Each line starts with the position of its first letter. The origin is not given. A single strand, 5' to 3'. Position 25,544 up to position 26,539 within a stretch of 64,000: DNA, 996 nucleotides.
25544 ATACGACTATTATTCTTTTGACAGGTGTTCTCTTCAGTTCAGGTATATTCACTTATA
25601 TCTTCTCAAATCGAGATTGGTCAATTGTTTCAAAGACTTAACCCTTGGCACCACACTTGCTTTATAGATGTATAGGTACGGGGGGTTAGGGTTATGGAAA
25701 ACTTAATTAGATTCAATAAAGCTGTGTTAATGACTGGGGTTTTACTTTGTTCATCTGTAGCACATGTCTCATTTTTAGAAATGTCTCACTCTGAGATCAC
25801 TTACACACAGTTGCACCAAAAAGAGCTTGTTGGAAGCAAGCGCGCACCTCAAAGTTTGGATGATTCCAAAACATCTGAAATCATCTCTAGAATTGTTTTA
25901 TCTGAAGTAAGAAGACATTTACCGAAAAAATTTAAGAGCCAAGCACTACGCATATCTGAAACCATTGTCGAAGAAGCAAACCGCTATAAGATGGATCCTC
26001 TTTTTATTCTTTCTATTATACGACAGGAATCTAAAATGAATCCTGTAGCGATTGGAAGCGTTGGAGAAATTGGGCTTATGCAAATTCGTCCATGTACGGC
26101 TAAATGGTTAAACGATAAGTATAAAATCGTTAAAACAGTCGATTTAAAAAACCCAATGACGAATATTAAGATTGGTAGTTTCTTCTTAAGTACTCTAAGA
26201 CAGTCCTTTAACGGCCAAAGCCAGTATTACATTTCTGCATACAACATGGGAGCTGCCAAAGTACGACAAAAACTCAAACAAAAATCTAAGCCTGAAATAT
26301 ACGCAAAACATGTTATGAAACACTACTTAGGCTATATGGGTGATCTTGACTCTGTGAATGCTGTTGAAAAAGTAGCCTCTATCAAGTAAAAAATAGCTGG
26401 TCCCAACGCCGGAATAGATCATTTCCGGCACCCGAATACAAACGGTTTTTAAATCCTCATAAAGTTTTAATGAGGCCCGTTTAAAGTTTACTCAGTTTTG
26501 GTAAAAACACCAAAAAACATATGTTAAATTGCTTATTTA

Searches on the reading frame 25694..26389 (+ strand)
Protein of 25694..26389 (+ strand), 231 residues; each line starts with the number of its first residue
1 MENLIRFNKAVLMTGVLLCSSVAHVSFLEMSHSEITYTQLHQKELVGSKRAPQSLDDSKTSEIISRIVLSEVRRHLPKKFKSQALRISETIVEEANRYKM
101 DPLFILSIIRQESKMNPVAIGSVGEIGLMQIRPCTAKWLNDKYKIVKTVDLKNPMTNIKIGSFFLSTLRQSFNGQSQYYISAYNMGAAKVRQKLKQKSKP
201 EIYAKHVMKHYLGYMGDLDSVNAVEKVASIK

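Call 73: search_protein_families(library=pfam, proteins=[window:25694-26389:+], max_evalue=0.00001)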
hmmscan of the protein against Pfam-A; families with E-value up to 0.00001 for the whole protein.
window:25694-26389:+ (231 aa): 1 family
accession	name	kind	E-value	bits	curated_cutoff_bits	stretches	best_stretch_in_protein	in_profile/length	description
PF01464.25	SLT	-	3.5e-26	91.5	21.3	1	91-203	3-114/117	Transglycosylase SLT domain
